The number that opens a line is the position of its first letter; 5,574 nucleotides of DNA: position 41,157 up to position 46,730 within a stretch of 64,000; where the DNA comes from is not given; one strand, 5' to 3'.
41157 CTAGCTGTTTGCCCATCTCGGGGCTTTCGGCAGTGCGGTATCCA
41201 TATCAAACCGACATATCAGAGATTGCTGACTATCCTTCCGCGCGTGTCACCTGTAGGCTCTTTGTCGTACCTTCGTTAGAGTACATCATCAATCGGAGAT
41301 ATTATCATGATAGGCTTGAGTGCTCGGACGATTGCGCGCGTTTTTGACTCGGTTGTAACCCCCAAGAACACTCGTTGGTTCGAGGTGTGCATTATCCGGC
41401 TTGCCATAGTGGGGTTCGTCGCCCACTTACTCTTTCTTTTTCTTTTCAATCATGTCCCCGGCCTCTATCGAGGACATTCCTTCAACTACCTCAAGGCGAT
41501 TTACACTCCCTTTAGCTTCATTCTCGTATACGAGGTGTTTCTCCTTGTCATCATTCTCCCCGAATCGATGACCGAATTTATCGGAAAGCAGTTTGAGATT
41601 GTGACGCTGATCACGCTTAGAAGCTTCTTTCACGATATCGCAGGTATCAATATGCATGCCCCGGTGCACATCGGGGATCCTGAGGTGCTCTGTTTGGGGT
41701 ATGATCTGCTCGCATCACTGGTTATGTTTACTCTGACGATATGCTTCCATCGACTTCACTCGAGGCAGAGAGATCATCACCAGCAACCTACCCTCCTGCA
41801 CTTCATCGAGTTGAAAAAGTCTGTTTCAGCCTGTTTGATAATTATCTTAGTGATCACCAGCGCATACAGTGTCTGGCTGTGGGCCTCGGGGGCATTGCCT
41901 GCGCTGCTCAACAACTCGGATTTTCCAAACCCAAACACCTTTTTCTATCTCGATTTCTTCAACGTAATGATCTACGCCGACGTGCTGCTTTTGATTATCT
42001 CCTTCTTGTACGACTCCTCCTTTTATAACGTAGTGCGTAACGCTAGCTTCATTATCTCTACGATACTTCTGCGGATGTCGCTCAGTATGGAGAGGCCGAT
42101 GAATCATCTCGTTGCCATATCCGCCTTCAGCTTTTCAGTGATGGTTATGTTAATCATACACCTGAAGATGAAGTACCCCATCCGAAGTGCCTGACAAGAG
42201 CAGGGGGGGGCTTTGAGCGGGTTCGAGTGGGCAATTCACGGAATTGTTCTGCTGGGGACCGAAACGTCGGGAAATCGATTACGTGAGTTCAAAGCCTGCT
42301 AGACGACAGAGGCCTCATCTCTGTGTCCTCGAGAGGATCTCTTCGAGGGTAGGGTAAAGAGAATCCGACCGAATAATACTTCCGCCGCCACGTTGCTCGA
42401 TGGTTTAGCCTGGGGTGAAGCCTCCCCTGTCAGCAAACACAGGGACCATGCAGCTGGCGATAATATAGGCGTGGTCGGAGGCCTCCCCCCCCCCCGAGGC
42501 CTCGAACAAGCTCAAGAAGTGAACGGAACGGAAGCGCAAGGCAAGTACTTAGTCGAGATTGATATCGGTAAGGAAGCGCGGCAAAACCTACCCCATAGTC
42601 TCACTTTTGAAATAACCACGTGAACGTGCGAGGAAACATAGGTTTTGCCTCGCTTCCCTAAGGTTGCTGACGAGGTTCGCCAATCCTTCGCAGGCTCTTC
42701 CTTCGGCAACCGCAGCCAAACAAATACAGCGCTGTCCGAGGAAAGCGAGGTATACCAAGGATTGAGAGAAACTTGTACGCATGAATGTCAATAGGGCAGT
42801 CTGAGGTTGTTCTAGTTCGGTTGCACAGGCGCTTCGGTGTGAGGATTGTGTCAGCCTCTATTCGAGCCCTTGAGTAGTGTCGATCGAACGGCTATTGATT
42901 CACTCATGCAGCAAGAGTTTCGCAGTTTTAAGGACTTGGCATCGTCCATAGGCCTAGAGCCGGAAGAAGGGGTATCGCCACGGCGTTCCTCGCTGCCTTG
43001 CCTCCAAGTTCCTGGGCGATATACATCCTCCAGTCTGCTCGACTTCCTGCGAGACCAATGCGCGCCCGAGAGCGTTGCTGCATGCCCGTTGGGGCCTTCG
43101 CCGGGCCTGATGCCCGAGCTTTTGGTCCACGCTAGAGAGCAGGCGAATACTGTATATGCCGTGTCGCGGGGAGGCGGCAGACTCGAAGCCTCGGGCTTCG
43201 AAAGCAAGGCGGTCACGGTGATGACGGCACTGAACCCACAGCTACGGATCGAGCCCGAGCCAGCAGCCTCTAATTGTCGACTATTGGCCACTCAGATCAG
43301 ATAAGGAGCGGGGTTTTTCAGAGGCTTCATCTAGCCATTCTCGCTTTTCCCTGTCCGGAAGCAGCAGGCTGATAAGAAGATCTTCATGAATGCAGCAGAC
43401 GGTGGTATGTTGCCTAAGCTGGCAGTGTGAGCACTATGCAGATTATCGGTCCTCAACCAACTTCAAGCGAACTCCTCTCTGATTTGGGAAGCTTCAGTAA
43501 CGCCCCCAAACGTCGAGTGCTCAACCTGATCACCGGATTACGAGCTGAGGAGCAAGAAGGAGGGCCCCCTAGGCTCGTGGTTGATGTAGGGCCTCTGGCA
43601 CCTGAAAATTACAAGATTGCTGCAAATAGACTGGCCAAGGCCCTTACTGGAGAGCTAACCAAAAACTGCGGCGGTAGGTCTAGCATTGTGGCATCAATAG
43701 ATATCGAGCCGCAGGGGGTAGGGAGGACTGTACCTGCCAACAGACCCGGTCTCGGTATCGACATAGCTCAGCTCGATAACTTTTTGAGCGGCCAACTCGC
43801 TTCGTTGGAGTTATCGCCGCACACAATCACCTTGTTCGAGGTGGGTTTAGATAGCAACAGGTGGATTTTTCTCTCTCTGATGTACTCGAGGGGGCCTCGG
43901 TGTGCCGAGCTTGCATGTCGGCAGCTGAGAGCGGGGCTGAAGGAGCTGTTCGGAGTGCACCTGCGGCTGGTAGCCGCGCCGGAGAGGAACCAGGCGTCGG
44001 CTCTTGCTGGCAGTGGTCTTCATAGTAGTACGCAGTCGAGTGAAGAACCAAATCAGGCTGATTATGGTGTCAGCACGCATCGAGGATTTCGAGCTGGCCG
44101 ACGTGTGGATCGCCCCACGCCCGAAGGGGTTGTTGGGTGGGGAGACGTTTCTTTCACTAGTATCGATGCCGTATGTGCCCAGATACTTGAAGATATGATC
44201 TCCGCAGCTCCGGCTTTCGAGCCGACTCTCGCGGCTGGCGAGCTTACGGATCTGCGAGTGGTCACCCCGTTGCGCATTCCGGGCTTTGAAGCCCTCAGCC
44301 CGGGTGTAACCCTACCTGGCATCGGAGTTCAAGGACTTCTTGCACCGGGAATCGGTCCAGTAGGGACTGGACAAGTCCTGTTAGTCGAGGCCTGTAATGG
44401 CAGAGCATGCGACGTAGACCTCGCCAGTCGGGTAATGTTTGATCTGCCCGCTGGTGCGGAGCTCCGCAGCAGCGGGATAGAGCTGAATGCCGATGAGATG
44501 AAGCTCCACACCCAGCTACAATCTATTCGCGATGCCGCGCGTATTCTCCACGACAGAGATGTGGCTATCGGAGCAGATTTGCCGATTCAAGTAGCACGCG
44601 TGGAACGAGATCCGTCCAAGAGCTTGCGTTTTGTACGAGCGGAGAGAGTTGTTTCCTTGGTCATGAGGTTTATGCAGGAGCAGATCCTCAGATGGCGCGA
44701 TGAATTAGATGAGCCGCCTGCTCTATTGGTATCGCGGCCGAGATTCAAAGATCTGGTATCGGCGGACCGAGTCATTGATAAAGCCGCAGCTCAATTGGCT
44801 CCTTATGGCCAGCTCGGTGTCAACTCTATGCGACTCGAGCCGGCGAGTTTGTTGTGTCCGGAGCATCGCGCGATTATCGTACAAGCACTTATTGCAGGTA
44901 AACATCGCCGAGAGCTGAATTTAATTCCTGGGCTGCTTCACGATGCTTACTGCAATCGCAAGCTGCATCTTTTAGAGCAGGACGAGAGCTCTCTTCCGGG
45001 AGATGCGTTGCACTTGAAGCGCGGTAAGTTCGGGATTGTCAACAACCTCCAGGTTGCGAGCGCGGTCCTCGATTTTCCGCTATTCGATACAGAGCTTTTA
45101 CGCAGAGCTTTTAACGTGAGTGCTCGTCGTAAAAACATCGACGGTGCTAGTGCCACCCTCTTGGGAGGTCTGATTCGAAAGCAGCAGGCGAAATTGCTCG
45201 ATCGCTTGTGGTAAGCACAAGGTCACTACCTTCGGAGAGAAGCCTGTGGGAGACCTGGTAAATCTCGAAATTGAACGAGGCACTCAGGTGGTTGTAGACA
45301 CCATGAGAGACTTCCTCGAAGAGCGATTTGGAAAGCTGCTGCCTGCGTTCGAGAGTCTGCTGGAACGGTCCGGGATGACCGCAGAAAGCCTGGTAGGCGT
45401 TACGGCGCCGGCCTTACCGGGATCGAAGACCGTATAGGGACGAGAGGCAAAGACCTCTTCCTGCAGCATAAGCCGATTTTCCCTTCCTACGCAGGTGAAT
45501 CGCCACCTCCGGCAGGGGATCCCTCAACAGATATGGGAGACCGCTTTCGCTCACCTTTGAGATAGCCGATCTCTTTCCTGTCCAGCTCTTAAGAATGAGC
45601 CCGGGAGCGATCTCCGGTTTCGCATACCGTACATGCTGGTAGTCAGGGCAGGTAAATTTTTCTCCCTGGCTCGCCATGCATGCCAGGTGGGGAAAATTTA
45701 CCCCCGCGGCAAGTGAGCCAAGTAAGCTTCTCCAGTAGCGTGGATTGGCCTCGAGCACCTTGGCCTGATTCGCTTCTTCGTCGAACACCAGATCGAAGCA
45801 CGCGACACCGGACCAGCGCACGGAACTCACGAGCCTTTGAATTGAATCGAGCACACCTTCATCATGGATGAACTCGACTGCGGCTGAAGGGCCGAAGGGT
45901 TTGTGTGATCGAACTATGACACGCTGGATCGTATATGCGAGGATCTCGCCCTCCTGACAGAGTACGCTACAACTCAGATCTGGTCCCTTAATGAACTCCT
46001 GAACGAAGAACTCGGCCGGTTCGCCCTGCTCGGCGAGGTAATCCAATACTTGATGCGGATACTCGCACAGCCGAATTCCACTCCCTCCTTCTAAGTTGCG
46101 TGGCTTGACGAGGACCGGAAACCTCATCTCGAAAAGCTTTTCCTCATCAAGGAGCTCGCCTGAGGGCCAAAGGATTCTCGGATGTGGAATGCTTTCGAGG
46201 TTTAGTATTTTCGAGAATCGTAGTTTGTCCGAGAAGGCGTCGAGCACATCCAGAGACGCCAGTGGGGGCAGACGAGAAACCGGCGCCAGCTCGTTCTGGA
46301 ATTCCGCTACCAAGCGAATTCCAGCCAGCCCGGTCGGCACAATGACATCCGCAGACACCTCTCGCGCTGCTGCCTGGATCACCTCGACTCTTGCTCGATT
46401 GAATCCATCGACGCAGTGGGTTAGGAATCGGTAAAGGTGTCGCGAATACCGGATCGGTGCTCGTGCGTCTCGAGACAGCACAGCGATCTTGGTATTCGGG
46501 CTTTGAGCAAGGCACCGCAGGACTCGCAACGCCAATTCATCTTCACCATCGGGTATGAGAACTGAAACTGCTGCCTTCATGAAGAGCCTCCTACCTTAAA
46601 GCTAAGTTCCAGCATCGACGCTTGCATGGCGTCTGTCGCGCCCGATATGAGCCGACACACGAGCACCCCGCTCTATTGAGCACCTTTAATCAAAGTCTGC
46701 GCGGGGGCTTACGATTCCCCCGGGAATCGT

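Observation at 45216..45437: Riboflavin-synthase C-terminal remnant fused to the stop codon of an orphan gene: a rearrangement scar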

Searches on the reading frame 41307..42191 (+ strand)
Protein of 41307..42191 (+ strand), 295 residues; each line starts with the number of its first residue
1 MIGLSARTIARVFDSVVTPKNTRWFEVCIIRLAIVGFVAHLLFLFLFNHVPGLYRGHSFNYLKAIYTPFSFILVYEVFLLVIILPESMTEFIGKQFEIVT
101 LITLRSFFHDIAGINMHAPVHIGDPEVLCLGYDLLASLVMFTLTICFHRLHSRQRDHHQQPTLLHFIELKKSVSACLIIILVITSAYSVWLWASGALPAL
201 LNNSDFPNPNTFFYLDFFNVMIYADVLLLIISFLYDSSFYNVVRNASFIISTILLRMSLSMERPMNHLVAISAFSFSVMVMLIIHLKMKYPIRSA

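Call 4: search_protein_families(library=pfam, proteins=[window:41307-42191:+], max_evalue=1)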
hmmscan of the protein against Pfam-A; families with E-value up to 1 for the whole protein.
window:41307-42191:+ (295 aa): 1 family
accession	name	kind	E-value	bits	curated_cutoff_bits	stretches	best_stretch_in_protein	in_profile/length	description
PF11139.14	SfLAP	-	0.076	12.9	35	1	138-234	75-171/213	Sap, sulfolipid-1-addressing protein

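Call 75: search_protein_families(library=padloc, proteins=[window:41307-42191:+], max_evalue=0.01)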
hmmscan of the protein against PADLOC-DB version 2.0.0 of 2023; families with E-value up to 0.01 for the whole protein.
window:41307-42191:+ (295 aa): 0 families

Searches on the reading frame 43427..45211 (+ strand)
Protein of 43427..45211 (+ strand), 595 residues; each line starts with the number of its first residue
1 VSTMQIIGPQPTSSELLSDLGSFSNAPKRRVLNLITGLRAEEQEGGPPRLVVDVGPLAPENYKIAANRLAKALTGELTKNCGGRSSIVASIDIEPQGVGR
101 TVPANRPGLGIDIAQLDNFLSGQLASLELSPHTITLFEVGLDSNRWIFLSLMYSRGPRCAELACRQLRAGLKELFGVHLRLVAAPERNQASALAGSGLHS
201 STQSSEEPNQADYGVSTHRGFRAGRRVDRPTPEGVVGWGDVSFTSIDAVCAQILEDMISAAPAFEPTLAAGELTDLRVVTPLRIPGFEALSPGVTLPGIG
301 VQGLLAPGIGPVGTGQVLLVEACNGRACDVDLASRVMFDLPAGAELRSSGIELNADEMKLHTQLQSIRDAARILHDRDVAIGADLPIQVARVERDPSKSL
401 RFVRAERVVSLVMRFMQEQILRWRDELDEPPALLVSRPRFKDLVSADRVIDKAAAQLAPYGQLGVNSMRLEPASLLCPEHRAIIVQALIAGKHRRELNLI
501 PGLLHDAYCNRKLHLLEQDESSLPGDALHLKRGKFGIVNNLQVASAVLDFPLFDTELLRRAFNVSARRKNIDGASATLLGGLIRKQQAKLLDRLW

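Call 4: search_protein_families(library=pfam, proteins=[window:43427-45211:+], max_evalue=1)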
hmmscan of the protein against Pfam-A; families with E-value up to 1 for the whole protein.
window:43427-45211:+ (595 aa): 0 families

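Call 34: find_encoding_contigs(protein=window:43427-45211:+, flank=4000, max_places=8)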
Protein window:43427-45211:+ (595 aa): no gene with exactly this product is on record in the collection.

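Call 75: search_protein_families(library=padloc, proteins=[window:43427-45211:+], max_evalue=0.01)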
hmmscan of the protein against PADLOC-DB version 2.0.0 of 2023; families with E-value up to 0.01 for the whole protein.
window:43427-45211:+ (595 aa): 0 families

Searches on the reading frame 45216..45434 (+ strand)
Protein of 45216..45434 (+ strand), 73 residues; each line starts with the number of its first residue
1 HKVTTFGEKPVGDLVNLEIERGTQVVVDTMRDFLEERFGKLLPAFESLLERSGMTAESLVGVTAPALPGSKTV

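Call 4: search_protein_families(library=pfam, proteins=[window:45216-45434:+], max_evalue=1)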
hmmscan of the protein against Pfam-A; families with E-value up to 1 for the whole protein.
window:45216-45434:+ (73 aa): 0 families

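Call 9: search_solved_structures(query=window:45216-45434:+, max_evalue=10, show_alignments=3)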
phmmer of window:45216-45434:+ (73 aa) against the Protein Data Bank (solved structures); distinct sequences matched with E-value up to 10: 7.
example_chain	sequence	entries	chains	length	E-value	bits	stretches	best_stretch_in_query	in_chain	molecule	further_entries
1i8d_A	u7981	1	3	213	0.00059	23.5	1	4-37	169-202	RIBOFLAVIN SYNTHASE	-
5cwf_A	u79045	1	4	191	0.66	13.9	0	6-45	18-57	Designed helical repeat protein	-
2oct_A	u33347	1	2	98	0.68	13.8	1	22-56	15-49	Cystatin B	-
1stf_I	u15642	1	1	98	0.72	13.8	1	22-56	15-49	STEFIN B (CYSTATIN B)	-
9sot_A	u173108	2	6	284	1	13.2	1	14-70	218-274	Class I SAM-dependent methyltransferase | Methyltransferase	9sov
4e0f_A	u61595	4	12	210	1.5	12.7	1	2-21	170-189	Riboflavin synthase subunit alpha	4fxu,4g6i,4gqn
6qbz_A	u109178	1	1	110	1.7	12.5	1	15-46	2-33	Ribosome hibernation promoting factor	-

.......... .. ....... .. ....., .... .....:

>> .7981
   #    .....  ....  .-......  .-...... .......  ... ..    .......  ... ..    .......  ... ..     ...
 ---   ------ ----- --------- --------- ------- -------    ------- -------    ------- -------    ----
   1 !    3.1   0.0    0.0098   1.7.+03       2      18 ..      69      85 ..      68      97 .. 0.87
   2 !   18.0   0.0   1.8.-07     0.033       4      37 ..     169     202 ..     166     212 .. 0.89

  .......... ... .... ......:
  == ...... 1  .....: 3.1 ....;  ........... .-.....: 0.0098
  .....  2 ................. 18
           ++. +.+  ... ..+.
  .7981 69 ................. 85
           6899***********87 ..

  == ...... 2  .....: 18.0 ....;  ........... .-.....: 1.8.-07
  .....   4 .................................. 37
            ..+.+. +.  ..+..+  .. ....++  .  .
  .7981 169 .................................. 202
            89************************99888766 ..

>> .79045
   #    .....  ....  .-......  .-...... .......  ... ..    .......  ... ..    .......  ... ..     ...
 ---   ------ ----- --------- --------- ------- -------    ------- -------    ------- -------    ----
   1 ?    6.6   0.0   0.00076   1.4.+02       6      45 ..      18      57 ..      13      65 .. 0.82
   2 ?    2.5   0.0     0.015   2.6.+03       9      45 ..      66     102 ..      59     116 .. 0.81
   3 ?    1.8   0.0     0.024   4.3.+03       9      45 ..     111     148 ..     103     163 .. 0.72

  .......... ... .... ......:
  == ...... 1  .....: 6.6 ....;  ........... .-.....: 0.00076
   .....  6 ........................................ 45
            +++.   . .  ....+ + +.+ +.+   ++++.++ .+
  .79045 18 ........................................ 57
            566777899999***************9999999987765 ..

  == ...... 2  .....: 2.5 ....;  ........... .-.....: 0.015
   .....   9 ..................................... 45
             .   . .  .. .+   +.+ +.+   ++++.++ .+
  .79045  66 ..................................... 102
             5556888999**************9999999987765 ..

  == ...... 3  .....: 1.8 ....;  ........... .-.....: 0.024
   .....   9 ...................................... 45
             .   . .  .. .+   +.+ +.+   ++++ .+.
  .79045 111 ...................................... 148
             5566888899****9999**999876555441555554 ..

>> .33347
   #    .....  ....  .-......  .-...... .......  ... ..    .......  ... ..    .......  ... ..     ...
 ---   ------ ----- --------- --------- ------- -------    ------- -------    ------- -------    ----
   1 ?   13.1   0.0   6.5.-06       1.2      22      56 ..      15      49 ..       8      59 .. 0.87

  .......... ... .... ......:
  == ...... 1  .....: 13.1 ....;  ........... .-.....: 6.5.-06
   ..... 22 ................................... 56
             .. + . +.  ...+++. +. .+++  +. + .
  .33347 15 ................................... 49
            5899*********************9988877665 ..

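Call 44: search_protein_representatives(protein=window:45216-45434:+)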
Query: 73 residues. Proteins with E-value up to 0.001 (for the whole library): 72; up to 1e-10: 7; up to 1e-30: 1. The best 72 are listed.
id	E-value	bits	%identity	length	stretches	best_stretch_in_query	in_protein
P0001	1.8e-31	123.0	98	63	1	11-73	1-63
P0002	5.6e-12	61.5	57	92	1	2-59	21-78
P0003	1.1e-11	60.6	57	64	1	4-59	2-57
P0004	1.2e-11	60.5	50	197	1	2-69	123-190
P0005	1.5e-11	60.1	62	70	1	2-53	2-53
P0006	3.7e-11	58.9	52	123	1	2-61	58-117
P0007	9.6e-11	57.6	58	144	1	2-54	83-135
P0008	1.9e-10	56.7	65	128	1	3-67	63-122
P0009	2.1e-10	56.5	78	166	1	2-41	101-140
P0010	3.6e-10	55.8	51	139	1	2-60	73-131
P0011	4.3e-10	55.5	51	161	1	2-68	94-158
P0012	2.1e-09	53.4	49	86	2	3-46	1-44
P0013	2.5e-09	53.1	59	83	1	11-69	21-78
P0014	3.8e-09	52.6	49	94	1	5-63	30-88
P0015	4.2e-09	52.4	48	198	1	2-68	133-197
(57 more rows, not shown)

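Call 61: find_encoding_contigs(protein=P0001, flank=6000, max_places=8)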
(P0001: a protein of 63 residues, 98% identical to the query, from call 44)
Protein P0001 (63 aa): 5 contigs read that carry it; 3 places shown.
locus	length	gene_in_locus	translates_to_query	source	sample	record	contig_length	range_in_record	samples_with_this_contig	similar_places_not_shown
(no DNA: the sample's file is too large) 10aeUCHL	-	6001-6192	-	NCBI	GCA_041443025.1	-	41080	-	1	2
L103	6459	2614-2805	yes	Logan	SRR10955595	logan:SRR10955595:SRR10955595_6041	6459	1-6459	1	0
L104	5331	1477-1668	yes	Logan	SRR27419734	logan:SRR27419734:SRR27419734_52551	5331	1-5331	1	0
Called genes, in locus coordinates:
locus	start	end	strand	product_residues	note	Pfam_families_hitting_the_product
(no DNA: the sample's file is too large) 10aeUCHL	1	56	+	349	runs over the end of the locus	PF15887:Peptidase_Mx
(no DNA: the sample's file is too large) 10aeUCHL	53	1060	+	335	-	PF02655:ATP-grasp_3 (weak), PF07478:Dala_Dala_lig_C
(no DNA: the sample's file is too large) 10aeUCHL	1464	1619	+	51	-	-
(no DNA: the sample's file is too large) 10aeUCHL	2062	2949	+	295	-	-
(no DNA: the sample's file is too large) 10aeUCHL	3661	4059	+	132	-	-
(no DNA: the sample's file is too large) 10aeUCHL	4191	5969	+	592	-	-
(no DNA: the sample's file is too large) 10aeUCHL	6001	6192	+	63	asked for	-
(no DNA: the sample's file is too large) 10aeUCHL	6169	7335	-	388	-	PF02655:ATP-grasp_3, PF15632:ATPgrasp_Ter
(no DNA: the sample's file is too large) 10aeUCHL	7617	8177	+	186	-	PF05974:DUF892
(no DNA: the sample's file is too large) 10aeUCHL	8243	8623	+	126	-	PF27099:Rv1733c (faint)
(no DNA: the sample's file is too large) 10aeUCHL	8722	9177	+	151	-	PF04355:BamE (faint)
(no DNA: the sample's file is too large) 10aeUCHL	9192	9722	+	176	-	-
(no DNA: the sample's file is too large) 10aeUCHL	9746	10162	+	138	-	-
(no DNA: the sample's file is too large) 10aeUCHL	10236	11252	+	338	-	PF04321:RmlD_sub_bind, PF05368:NmrA, PF01073:3Beta_HSD, PF01370:Epimerase, PF13460:NAD_binding_10, PF16363:GDP_Man_Dehyd, PF07993:NAD_binding_4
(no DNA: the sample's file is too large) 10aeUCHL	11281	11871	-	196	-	-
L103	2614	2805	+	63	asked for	-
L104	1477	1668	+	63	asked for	-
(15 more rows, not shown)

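Call 72: find_related_loci(query=window:45219-45434:+, collection=metagenome_contigs, flank=6000)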
Query window:45219-45434:+ (72 aa) in metagenome_contigs; peptide patterns used: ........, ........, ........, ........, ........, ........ (x = any residue, [..] = any of these).
600 stretches matched a pattern (row limit reached: there are more); 56 encode a relative of the query (tblastn E <= 1e-3); 56 distinct loci.
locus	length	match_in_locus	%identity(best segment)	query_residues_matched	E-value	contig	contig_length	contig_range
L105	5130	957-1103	73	1-49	7e-21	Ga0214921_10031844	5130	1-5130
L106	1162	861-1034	64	1-58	2e-20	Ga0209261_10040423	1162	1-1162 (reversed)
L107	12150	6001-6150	70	1-50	6e-20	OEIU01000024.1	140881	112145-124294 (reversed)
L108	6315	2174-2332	62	1-53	2e-19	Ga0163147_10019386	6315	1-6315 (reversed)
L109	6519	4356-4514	62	1-53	2e-19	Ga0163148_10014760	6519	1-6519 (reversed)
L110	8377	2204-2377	62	1-58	3e-19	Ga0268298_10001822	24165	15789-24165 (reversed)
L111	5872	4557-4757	57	1-66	5e-19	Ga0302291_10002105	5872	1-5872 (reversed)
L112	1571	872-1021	68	1-50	6e-19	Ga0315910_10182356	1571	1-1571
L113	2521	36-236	54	1-64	2e-18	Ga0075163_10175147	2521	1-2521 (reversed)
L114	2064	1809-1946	70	1-46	2e-18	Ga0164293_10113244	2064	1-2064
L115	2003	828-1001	59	1-58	3e-18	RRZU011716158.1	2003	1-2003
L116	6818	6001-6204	50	1-68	5e-18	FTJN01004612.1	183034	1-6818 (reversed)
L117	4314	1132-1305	57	1-58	9e-18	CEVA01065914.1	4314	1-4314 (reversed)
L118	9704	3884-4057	57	1-58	4e-17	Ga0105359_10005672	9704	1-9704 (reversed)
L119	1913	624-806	52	1-61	6e-17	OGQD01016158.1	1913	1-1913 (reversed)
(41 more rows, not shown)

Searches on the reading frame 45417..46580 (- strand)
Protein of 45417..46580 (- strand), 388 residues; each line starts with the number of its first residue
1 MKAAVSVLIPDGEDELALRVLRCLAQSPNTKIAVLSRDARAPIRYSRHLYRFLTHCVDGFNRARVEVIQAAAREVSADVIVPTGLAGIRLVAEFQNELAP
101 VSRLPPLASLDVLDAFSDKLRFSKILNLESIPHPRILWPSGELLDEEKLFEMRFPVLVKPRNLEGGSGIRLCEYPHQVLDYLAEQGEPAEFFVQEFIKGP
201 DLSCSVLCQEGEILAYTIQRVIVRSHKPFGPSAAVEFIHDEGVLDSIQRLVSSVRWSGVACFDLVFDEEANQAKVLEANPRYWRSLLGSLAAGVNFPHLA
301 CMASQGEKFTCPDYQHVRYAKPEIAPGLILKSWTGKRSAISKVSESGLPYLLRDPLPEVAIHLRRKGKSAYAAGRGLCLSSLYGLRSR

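Call 4: search_protein_families(library=pfam, proteins=[window:45417-46580:-], max_evalue=1)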
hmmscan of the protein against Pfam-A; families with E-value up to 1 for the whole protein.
window:45417-46580:- (388 aa): 7 families
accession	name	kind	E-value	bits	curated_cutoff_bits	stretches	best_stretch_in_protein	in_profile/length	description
PF02655.19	ATP-grasp_3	-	3.8e-11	43.8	23.2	1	117-282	2-157/160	ATP-grasp domain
PF15632.11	ATPgrasp_Ter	-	1.1e-08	35.3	29.1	1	189-307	3-111/131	ATP-grasp in the biosynthetic pathway with Ter operon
PF02786.22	CPSase_L_D2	-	0.00058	19.9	19.8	1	151-303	36-202/211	Carbamoyl-phosphate synthase L chain, ATP binding domain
PF07478.18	Dala_Dala_lig_C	-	0.0011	19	24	1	151-223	34-106/204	D-ala D-ala ligase C-terminus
PF08443.16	RimK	-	0.039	14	21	1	117-199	2-84/188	RimK-like ATP-grasp domain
PF18850.6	LPD30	-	0.17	12.5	27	1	233-285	20-74/120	Large polyvalent protein associated domain 30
PF03133.20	TTL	-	0.36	10.4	20.1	1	156-200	69-109/292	Tubulin-tyrosine ligase family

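Call 35: find_encoding_contigs(protein=window:45417-46580:-, flank=4000, max_places=8)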
Protein window:45417-46580:- (388 aa): 5 contigs read that carry it; 3 places shown.
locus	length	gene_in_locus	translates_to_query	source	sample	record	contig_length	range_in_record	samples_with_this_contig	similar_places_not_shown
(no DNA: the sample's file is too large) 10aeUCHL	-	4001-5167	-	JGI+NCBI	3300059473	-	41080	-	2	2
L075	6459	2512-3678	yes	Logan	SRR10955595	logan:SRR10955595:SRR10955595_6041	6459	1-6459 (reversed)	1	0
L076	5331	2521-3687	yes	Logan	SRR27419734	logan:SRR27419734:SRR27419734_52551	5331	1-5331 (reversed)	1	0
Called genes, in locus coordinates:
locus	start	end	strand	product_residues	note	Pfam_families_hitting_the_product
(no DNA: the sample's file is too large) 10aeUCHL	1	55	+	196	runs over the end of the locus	-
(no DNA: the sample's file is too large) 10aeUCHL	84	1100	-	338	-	PF04321:RmlD_sub_bind, PF05368:NmrA, PF01073:3Beta_HSD, PF01370:Epimerase, PF13460:NAD_binding_10, PF16363:GDP_Man_Dehyd, PF07993:NAD_binding_4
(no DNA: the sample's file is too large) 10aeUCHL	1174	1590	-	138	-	-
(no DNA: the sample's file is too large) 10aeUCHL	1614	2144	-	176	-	-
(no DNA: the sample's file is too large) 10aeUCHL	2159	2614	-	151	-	PF04355:BamE (faint)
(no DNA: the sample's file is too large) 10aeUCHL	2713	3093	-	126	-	PF27099:Rv1733c (faint)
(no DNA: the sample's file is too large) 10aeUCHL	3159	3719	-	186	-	PF05974:DUF892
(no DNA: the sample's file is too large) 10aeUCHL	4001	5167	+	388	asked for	PF02655:ATP-grasp_3, PF15632:ATPgrasp_Ter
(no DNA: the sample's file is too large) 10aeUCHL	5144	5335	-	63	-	-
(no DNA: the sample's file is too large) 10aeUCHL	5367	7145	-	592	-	-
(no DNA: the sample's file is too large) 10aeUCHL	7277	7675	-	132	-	-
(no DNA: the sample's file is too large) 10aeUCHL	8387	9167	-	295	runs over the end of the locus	-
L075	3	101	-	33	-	?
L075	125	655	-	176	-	-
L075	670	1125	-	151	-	PF04355:BamE (faint)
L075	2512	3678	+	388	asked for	PF02655:ATP-grasp_3, PF15632:ATPgrasp_Ter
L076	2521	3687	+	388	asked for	PF02655:ATP-grasp_3, PF15632:ATPgrasp_Ter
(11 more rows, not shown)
